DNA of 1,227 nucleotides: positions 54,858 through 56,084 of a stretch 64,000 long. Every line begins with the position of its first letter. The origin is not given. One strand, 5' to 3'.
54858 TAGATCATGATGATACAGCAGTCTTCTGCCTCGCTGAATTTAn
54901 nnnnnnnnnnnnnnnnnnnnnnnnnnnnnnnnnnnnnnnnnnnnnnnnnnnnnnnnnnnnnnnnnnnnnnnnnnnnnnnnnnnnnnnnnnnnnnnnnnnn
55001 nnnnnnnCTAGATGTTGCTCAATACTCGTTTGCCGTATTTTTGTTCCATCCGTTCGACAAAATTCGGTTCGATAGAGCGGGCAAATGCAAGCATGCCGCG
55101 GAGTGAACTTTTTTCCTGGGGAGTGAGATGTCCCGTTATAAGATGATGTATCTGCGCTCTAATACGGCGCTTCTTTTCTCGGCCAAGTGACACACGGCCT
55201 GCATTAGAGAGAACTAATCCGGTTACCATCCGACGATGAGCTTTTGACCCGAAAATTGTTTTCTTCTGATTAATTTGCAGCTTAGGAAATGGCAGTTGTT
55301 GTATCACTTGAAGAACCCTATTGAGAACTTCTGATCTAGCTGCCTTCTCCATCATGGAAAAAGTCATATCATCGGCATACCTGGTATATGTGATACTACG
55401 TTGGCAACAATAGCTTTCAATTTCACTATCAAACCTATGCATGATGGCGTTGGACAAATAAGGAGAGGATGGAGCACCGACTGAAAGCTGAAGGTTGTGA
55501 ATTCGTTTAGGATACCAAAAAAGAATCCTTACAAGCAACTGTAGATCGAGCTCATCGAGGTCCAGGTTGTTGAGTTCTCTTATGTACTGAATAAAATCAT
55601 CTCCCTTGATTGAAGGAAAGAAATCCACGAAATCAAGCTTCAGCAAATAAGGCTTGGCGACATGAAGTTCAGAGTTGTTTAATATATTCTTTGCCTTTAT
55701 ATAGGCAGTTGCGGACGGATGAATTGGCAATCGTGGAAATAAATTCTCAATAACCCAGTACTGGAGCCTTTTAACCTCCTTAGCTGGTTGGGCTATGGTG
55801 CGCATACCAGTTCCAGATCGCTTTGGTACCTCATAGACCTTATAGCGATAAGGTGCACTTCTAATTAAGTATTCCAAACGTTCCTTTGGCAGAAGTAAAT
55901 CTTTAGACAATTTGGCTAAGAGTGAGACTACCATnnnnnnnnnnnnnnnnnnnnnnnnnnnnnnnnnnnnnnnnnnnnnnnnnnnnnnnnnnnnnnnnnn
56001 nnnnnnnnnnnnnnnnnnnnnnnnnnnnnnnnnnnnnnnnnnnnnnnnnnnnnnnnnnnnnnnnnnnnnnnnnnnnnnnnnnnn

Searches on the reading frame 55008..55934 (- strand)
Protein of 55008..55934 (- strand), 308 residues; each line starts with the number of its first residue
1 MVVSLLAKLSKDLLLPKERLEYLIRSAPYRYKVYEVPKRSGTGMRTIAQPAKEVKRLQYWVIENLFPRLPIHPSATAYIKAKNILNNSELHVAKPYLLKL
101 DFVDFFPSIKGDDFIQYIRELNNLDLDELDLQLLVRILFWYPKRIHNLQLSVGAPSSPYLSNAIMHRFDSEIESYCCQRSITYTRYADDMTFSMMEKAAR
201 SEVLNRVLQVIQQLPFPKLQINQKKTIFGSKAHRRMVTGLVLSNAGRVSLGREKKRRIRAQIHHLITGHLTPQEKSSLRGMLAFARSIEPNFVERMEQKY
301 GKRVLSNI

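Call 6: search_protein_families(library=pfam, proteins=[window:55008-55934:-], max_evalue=0.01)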
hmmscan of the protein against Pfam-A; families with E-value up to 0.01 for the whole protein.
window:55008-55934:- (308 aa): 1 family
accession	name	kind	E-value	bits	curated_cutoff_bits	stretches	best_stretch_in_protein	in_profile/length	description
PF00078.32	RVT_1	-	5.3e-18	65.9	29.6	1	36-240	1-203/205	Reverse transcriptase (RNA-dependent DNA polymerase)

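Call 7: search_protein_families(library=padloc, proteins=[window:55008-55934:-], max_evalue=0.001)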
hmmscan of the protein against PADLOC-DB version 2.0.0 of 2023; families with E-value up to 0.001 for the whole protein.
window:55008-55934:- (308 aa): 75 families (the best 25 are shown)
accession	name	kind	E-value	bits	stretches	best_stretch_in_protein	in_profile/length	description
PDLC02939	RT_II-A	-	7e-120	398.1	1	4-308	2-301/304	-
PDLC02936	RT_I-A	-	1.3e-102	341.3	1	4-308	2-304/308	-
PDLC02941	RT_II-A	-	6e-66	220.7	1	3-298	13-291/309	-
PDLC02942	RT_III-A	-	2.9e-57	192.3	1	7-266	46-288/341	-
PDLC02944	RT_III-A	-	1.3e-56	191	2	153-301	208-366/597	-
PDLC02956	RT_XIII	-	1.9e-55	186.7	2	149-300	271-420/469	-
PDLC02943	RT_III-A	-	2.2e-54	182.5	1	9-291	28-304/322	-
PDLC02946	RT_III-A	-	1.2e-52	177.2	1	7-270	38-288/330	-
PDLC02940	RT_II-A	-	2.1e-52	176.3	1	20-301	201-466/477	-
PDLC03739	RT_Ec107-like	-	6.9e-52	174.7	1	18-264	24-254/307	retron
PDLC02945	RT_III-A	-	1.3e-48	163.9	2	149-299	201-354/362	-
PDLC02962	RT-TIR_XII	-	1.9e-46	156.9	2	147-269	150-276/478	single gene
PDLC02961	RT-TIR_XII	-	9.3e-46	154.7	2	147-269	152-278/475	single gene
PDLC02955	RT_X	-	1.2e-44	150.7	1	9-290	3-270/272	-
PDLC02960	RT-Protease_XI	-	3.1e-44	149.8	1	8-268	11-266/506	single gene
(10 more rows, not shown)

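Call 8: search_protein_families(library=ncbifam, proteins=[window:55008-55934:-], max_evalue=0.001)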
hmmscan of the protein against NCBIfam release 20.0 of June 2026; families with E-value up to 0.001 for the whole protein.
window:55008-55934:- (308 aa): 7 families
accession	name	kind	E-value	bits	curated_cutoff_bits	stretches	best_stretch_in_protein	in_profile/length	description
NF038233.2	retron_St85_RT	exception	2.7e-106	355.1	235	1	8-301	2-289/289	retron St85 family RNA-directed DNA polymerase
NF038237.1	retron_Ec67_fus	exception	9.5e-38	130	450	1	18-291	22-317/572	retron Ec67 family RNA-directed DNA polymerase/endonuclease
NF042941.1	Retron_TIR_antiphage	equivalog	2e-36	125.8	600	1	9-268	5-268/464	TIR domain-containing anti-phage reverse transcriptase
NF041747.1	Drt3a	equivalog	4.4e-12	46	200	1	96-227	112-236/412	antiviral reverse transcriptase Drt3a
TIGR04416.1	group_II_RT_mat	equivalog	6.4e-11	42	300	1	150-227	180-250/353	group II intron reverse transcriptase/maturase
NF041746.1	Drt2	equivalog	2.3e-10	40.2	390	1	150-227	224-297/416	antiviral reverse transcriptase Drt2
TIGR04499.1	abortive_AbiA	subfamily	3.1e-06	26.2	250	1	90-231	143-293/615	AbiA family abortive infection protein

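Call 12: find_homologous_proteins(query=window:55008-55934:-, max_evalue=1e-30)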
Query window:55008-55934:- (308 aa): 945 proteins with E <= 1e-30 among 2559 candidates; the best 120 are listed.
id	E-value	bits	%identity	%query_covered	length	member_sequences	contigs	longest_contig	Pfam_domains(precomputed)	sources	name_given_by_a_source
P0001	7.3e-172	589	100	86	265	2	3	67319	PF00078.33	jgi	-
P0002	8.4e-142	490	70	100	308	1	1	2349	PF00078.33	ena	-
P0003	1.6e-141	489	71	100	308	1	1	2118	PF00078.33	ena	-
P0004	4.0e-141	488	70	100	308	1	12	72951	PF00078.33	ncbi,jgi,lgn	-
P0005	2.5e-140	485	68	100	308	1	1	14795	PF00078.33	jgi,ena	-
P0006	1.3e-139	483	69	100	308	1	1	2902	PF00078.33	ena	-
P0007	5.8e-139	481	69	100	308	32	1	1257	PF00078.33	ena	-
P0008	2.7e-138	478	71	97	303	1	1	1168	PF00078.33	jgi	jgi:RNA-directed DNA polymerase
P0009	4.7e-138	478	67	100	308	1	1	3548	PF00078.33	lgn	-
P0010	1.2e-137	476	67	100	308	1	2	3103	PF00078.33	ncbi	-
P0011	2.3e-137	475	68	100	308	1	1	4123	PF00078.33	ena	-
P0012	7.2e-137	474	67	100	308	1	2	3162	PF00078.33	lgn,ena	-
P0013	1.8e-136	472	69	97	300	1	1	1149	PF00078.33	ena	-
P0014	3.8e-136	471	69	100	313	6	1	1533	PF00078.33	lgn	-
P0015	1.7e-135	469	67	97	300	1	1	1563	PF00078.33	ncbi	-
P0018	6.8e-134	464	66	100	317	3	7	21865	PF00078.33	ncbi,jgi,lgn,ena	-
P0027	6.5e-132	457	67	100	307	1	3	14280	PF00078.33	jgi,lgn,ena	-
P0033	3.2e-130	452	65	100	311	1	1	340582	PF00078.33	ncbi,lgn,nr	ncbi:MAG: RNA-directed DNA polymerase [Desulfobacterales bacterium]|nr:RNA-directed DNA polymerase [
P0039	1.6e-129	450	63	100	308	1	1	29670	PF00078.33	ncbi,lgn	-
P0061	9.9e-126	437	63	98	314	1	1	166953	PF00078.33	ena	-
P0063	2.0e-125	436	64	100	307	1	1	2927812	PF00078.33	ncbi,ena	-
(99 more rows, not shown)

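Call 14: find_related_loci(query=A1, collection=genome_contigs, flank=4000)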
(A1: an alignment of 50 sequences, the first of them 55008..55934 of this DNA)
Query A1 (308 aa) in genome_contigs; peptide patterns used: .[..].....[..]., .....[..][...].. (x = any residue, [..] = any of these).
600 stretches matched a pattern (row limit reached: there are more); 595 encode a relative of the query (tblastn E <= 1e-3); the best 80 are kept; 80 distinct loci.
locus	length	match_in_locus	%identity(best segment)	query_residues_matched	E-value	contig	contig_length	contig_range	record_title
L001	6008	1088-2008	47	2-308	2e-95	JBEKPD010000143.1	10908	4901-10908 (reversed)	MAG: Terracidiphilus sp. isolate SPRUCE 456 SPRUCE_456_143, whole genome shotgun sequence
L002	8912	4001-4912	48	4-308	3e-92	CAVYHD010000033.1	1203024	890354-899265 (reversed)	MAG: Terriglobia bacterium isolate MFD03399.bin.2.65 genome assembly, contig: contig_3878, whole genome shotgun sequence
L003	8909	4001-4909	46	2-305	3e-89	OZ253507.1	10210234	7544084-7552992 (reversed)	MAG: Candidatus Marinacidobacterales bacterium isolate be89a19c-e000-4bee-9fbc-49585ca06e7f genome assembly, chromosome:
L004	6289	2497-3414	44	2-308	6e-84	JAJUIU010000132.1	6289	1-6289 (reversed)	MAG: Rhodospirillaceae bacterium isolate bin98 k141_760449_length_6289_cov_11.0000, whole genome shotgun sequence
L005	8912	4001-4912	41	3-308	8e-76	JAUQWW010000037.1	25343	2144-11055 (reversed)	MAG: Gallionellaceae bacterium isolate BIN13 contig_66076, whole genome shotgun sequence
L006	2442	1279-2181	41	3-305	7e-76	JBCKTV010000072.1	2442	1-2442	Gallionellaceae bacterium isolate SLM_LV1_0830-G10 Node_72_length_2442_cov_86.624027, whole genome shotgun sequence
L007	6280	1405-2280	42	13-305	2e-72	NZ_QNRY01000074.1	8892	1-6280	Brenneria salicis ATCC 15712 = DSM 30166 Ga0244580_174, whole genome shotgun sequence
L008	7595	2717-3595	41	3-296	4e-72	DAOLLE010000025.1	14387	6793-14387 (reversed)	MAG TPA_asm: Burkholderiaceae bacterium isolate AMR_MDS_0354 NODE_2040_length_14387_cov_12.499860, whole genome shotgun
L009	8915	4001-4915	41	2-308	2e-71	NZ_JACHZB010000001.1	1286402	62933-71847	Rhizobium sp. BK196 Ga0365257_01, whole genome shotgun sequence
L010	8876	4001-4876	41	1-292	2e-70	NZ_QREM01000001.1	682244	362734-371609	Xanthomonas arboricola strain NL_P126 scaffold3.1_X.arboricola_NL_P126_size682244, whole genome shotgun sequence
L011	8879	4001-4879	42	9-305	5e-69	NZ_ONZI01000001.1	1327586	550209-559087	Kushneria phyllosphaerae strain EAod3, whole genome shotgun sequence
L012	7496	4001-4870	42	20-308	1e-68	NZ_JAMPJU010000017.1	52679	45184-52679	Brenneria izbisi strain KBI 423 NODE_17_length_52679_cov_291.591974, whole genome shotgun sequence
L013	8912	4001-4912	39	1-308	2e-68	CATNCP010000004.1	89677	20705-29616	MAG: uncultured Kangiella sp. isolate SRR3960578_bin.4_MetaWRAP_v1.3_MAG genome assembly, contig: ERZ505217.102, whole g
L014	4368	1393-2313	42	4-308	5e-68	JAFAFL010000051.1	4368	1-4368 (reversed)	MAG: Proteobacteria bacterium isolate OH_SBlB_171 k127_1586920, whole genome shotgun sequence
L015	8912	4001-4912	42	5-308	3e-67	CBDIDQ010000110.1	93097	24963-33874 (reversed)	MAG: Alteromonadaceae bacterium isolate f75c2a94-abb4-46c5-8828-5dbafff39e76 genome assembly, contig: contig_110, whole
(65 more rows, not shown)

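Call 15: find_related_loci(query=A1, collection=metagenome_contigs, flank=3000)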
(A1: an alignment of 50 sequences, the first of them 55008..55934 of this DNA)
Query A1 (308 aa) in metagenome_contigs; peptide patterns used: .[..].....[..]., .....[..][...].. (x = any residue, [..] = any of these).
600 stretches matched a pattern (row limit reached: there are more); 588 encode a relative of the query (tblastn E <= 1e-3); the best 80 are kept; 80 distinct loci.
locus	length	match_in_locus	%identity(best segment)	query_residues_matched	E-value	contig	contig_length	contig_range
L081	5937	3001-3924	64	1-308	3e-141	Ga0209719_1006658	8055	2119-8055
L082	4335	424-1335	49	4-308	8e-98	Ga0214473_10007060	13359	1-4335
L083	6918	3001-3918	47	3-308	3e-97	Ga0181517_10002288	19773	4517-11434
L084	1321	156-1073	49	3-308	1e-101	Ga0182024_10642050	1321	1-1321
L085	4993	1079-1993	49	5-308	4e-94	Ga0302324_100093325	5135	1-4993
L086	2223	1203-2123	45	2-308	1e-95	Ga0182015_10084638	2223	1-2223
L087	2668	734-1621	47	5-301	2e-92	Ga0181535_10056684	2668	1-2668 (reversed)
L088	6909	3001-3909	47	5-308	2e-89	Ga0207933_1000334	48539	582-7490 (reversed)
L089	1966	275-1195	46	1-308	1e-93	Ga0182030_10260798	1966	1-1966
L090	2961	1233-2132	46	5-305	2e-87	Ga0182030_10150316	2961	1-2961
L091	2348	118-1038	44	1-308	5e-84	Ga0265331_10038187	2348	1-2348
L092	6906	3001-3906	42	5-308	1e-75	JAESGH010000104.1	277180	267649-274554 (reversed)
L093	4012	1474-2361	43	2-300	1e-74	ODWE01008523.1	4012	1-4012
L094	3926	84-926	45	23-305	1e-72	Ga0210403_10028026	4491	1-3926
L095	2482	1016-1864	44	23-308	4e-74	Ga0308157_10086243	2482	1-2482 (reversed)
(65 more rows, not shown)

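Call 16: find_encoding_contigs(protein=P0004, flank=2500, max_places=2)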
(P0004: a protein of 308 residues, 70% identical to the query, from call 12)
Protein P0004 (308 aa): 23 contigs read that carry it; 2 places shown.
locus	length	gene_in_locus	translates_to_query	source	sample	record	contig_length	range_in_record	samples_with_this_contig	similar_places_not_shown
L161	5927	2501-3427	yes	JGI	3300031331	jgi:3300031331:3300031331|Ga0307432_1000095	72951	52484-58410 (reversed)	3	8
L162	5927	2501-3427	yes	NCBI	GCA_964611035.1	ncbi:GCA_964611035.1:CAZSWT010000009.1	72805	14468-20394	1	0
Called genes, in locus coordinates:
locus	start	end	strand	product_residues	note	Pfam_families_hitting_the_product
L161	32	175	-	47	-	-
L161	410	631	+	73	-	PF09720:Unstab_antitox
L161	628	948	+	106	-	-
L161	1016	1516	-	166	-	-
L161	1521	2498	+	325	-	PF28093:STM3845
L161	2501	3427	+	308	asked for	PF00078:RVT_1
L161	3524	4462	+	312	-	PF24706:DUF7669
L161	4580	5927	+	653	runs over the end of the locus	PF12564:TypeIII_RM_meth, PF01555:N6_N4_Mtase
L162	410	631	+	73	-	PF09720:Unstab_antitox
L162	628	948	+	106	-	-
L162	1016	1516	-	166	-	-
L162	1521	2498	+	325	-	PF28093:STM3845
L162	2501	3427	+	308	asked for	PF00078:RVT_1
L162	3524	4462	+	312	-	PF24706:DUF7669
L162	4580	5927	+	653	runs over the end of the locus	PF12564:TypeIII_RM_meth, PF01555:N6_N4_Mtase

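Call 17: find_encoding_contigs(protein=P0005, flank=2500, max_places=1)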
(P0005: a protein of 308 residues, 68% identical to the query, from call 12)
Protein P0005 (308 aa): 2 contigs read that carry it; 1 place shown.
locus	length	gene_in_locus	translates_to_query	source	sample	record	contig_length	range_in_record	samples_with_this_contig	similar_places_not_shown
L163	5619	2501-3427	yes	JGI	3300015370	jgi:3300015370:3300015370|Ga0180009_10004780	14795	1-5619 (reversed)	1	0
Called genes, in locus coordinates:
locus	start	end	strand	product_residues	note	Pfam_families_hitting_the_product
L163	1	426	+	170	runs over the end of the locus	-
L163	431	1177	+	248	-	-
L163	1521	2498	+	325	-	PF28093:STM3845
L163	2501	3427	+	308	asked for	PF00078:RVT_1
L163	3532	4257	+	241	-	PF04555:XhoI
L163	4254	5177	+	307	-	PF01170:UPF0020 (faint), PF08241:Methyltransf_11 (faint), PF13649:Methyltransf_25 (faint), PF13847:Methyltransf_31 (faint), PF01555:N6_N4_Mtase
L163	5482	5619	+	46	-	?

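Call 18: find_encoding_contigs(protein=P0018, flank=2500, max_places=1)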
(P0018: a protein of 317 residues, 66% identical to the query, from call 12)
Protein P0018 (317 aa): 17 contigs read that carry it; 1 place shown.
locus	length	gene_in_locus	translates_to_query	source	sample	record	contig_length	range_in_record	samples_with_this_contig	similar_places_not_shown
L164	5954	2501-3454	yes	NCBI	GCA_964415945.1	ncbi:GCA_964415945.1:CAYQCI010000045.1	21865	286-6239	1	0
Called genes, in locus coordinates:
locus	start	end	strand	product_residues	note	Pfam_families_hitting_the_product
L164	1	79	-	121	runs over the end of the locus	?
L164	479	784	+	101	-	PF01909:NTP_transf_2, PF18765:Polbeta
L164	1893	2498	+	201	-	PF28093:STM3845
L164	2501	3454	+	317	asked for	PF00078:RVT_1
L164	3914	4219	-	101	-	PF01541:GIY-YIG, PF10544:T5orf172 (weak)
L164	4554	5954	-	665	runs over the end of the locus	PF00270:DEAD, PF04851:ResIII, PF22527:DEXQc_Suv3 (weak), PF00271:Helicase_C (weak), PF08148:DSHCT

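Call 19: find_encoding_contigs(protein=P0027, flank=2500, max_places=1)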
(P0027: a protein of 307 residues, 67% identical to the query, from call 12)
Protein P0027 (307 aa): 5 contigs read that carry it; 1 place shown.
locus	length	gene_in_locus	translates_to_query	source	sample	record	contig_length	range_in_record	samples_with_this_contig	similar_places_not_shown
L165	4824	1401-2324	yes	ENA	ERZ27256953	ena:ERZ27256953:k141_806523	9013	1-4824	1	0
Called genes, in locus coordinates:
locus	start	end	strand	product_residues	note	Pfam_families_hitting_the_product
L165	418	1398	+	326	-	PF28093:STM3845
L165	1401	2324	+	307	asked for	PF00078:RVT_1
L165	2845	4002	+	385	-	PF08323:Glyco_transf_5, PF13439:Glyco_transf_4, PF13579:Glyco_trans_4_4, PF00534:Glycos_transf_1, PF13692:Glyco_trans_1_4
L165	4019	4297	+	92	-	-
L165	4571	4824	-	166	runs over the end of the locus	-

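Call 20: find_encoding_contigs(protein=P0033, flank=2500, max_places=1)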
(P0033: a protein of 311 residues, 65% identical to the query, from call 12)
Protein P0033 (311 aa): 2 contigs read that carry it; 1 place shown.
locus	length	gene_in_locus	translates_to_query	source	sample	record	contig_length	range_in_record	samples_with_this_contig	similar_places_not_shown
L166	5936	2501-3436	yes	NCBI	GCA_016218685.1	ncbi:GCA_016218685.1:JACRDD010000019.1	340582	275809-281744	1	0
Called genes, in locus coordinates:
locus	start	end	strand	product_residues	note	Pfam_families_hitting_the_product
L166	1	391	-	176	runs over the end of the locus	PF01661:Macro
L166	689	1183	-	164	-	PF09723:Zn_ribbon_8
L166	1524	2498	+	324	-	PF28093:STM3845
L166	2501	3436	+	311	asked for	PF00078:RVT_1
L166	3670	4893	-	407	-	PF13191:AAA_16 (faint), PF13173:AAA_14, PF13635:DUF4143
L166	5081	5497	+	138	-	PF00334:NDK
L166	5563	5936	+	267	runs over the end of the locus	PF00588:SpoU_methylase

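Call 21: find_encoding_contigs(protein=P0039, flank=2500, max_places=1)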
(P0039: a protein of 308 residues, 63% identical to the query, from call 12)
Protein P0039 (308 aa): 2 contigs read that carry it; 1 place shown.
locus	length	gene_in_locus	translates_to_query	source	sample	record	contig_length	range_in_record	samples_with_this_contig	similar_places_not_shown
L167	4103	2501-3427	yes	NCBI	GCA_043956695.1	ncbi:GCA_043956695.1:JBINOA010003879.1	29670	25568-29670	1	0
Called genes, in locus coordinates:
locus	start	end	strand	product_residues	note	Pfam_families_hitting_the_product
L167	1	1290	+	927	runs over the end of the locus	PF00176:SNF2-rel_dom, PF13872:AAA_34 (faint), PF00270:DEAD (weak), PF04851:ResIII, PF00271:Helicase_C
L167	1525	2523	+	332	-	PF28093:STM3845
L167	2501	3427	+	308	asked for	PF00078:RVT_1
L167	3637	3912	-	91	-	-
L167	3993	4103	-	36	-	?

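Call 22: find_encoding_contigs(protein=P0063, flank=2500, max_places=1)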
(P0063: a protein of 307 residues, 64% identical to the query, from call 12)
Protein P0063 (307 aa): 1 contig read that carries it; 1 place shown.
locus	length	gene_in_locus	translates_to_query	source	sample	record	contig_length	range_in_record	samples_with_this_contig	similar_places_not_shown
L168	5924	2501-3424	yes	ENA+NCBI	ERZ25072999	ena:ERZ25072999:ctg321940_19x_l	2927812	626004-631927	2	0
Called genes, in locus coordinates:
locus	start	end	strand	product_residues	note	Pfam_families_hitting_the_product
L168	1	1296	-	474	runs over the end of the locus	PF05598:DUF772, PF01609:DDE_Tnp_1, PF13751:DDE_Tnp_1_6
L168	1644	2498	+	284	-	PF28093:STM3845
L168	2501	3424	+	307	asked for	PF00078:RVT_1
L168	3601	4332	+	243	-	-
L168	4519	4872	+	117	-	-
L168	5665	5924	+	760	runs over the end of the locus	-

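Call 23: find_encoding_contigs(protein=P0061, flank=2500, max_places=1)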
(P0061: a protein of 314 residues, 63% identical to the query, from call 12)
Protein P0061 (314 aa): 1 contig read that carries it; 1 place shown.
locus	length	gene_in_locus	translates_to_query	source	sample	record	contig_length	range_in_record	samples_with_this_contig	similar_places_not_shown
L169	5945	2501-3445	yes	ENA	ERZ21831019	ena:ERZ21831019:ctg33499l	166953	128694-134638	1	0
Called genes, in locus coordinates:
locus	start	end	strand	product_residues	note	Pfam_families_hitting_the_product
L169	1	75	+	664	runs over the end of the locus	PF04851:ResIII, PF17757:UvrB_inter, PF27431:UvrB_3rd, PF00271:Helicase_C, PF12344:UvrB, PF02151:UVR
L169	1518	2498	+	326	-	PF28093:STM3845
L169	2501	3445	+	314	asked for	PF00078:RVT_1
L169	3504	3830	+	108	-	PF00085:Thioredoxin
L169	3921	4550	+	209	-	PF04191:PEMT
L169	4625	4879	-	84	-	-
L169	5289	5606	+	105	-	-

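Call 42: search_dna_similar(query=window:55008-55934:-, collection=phages, mode=protein, max_rows=12)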
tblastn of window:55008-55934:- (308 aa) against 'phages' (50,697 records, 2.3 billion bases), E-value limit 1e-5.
Records with a match: 35; places in all: 35; records where one place covers at least 80% of the query: 30.
Best place of each record, by identity: <60% 35.
By first word of the organism name: Klebsiella 13; Bacteriophage 8; Staphylococcus 8; Pseudomonas 3; Vibrio 2; Listeria 1.
By host as written in the record: Klebsiella pneumoniae 11; - 8; Staphylococcus aureus 6; Klebsiella pneumoniae KL49 2; Pseudomonas aeruginosa 01-7071 1; Pseudomonas aeruginosa 04-5265 1; Pseudomonas aeruginosa 01-0440 1; Vibrio cyclitrophicus 10N.261.55.B9 1; and 4 more.
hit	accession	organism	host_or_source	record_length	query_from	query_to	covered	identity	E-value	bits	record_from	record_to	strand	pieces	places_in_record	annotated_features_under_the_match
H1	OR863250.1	Pseudomonas phage PfAC01b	Pseudomonas aeruginosa 01-7071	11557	23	306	92%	45.1%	1e-71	245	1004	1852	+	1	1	retron-type RNA-directed DNA polymerase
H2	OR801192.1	Pseudomonas phage PfAC04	Pseudomonas aeruginosa 04-5265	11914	23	306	92%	45.1%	1e-71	245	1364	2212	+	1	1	reverse transcriptase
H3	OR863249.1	Pseudomonas phage PfAC01a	Pseudomonas aeruginosa 01-0440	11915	23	306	92%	45.1%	1e-71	245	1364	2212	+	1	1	retron-type RNA-directed DNA polymerase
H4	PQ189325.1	Vibrio phage 10N.261.55.B9_PE001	Vibrio cyclitrophicus 10N.261.55.B9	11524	27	308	92%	37.7%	2e-55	199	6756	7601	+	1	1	hypothetical protein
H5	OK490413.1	Klebsiella phage Kp4860-7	Klebsiella pneumoniae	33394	26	308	92%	37.3%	4e-48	177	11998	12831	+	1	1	record has no annotation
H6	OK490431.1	Klebsiella phage Kp4871-2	Klebsiella pneumoniae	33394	26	308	92%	37.3%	4e-48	177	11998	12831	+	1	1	record has no annotation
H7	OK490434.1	Klebsiella phage Kp4872-2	Klebsiella pneumoniae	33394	26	308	92%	37.3%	4e-48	177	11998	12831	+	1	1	record has no annotation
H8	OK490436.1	Klebsiella phage Kp4873-1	Klebsiella pneumoniae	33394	26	308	92%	37.3%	4e-48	177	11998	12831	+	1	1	record has no annotation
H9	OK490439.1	Klebsiella phage Kp4874-1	Klebsiella pneumoniae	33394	26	308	92%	37.3%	4e-48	177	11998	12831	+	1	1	record has no annotation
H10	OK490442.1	Klebsiella phage Kp4875-1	Klebsiella pneumoniae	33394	26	308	92%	37.3%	4e-48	177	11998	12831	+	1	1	record has no annotation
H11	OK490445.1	Klebsiella phage Kp4876-1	Klebsiella pneumoniae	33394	26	308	92%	37.3%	4e-48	177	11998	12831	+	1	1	record has no annotation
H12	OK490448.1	Klebsiella phage Kp4877-1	Klebsiella pneumoniae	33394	26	308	92%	37.3%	4e-48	177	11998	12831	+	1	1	record has no annotation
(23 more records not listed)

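Call 43: search_dna_similar(query=window:55008-55934:-, collection=plasmids, mode=protein, max_rows=12)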
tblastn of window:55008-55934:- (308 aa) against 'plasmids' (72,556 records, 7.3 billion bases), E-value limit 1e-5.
Records with a match: 134; places in all: 139; records where one place covers at least 80% of the query: 75.
Best place of each record, by identity: <60% 134.
By first word of the organism name: Escherichia 19; Klebsiella 14; Bacillus 10; Clostridium 8; Rhizobium 6; Staphylococcus 6; Alteromonas 6; Enterococcus 3; Proteus 3; Shigella 3; and 44 more.
By predicted mobility (MOB-suite, as given by PLSDB): non-mobilizable 75; mobilizable 32; conjugative 27.
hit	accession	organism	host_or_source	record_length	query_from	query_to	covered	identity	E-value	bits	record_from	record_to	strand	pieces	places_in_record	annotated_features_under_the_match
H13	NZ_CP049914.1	Vibrio sp. HDW18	Anodonta arcaeformis,single bacterial ...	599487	18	308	94%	43.6%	4e-63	223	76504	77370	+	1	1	retron St85 family RNA-directed DNA polymerase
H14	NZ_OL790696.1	Escherichia coli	-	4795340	17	308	95%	41.4%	4e-64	225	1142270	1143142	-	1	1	none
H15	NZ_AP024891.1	Vibrio pectenicida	-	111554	26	308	92%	42.1%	3e-58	208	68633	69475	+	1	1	retron St85 family RNA-directed DNA polymerase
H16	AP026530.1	Escherichia coli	whole organism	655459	24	308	93%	41.4%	5e-62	219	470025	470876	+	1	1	RNA-directed DNA polymerase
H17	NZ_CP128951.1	Escherichia coli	-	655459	24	308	93%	41.4%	5e-62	219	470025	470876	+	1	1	retron St85 family RNA-directed DNA polymerase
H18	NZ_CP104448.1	Acinetobacter baumannii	Homo sapiens,sputum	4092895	16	306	94%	40.3%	1e-61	218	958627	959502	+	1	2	none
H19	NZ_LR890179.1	Klebsiella pneumoniae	-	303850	26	308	92%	41.1%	1e-57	206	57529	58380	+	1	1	retron St85 family RNA-directed DNA polymerase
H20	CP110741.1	Klebsiella pneumoniae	Homo sapiens,urine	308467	26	308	92%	41.1%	1e-57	206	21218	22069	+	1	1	retron St85 family RNA-directed DNA polymerase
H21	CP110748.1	Klebsiella pneumoniae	Homo sapiens,urine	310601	26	308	92%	41.1%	1e-57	206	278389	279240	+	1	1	retron St85 family RNA-directed DNA polymerase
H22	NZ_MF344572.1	Enterobacter hormaechei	-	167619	26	300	89%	42.3%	2e-57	206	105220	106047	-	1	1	retron St85 family RNA-directed DNA polymerase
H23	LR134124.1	Klebsiella aerogenes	not available: to be reported later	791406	20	308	87%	43.2%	1e-47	215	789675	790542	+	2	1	RNA-directed DNA polymerase (x2)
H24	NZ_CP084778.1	Klebsiella quasipneumoniae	Soil (polluted),Whole organism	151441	26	308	92%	40.8%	6e-56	202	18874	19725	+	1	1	retron St85 family RNA-directed DNA polymerase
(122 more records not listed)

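Call 44: get_annotated_region(hit=H17, flank=2500)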
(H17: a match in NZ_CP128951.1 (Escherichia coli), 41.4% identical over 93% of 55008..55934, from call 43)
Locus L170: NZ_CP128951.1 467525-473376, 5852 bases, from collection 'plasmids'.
description: Escherichia coli strain TUM2805 plasmid pMTY2805_untypable_1, complete sequence
organism: Escherichia coli (NCBI taxid 562)
taxonomy: Bacteria; Pseudomonadota; Gammaproteobacteria; Enterobacterales; Enterobacteriaceae; Escherichia; Escherichia coli
host: -; source: -; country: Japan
typing (MOB-suite, as given by PLSDB): non-mobilizable
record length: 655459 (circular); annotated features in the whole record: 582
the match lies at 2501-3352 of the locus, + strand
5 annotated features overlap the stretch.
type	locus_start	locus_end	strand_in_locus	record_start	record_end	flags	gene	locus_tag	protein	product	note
CDS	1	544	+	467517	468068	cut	-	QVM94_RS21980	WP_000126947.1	phage polarity suppression protein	-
CDS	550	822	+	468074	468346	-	-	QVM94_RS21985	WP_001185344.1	ogr/Delta-like zinc finger family protein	-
CDS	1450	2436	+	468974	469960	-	-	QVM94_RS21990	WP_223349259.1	retron St85 family effector protein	-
CDS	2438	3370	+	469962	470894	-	-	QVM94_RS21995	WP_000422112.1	retron St85 family RNA-directed DNA polymerase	GO:0051607 - defense response to virus [Evidence IEA]; GO:0001171 - reverse transcription [Evidence IEA]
CDS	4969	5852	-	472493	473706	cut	-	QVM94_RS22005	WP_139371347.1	IS3 family transposase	-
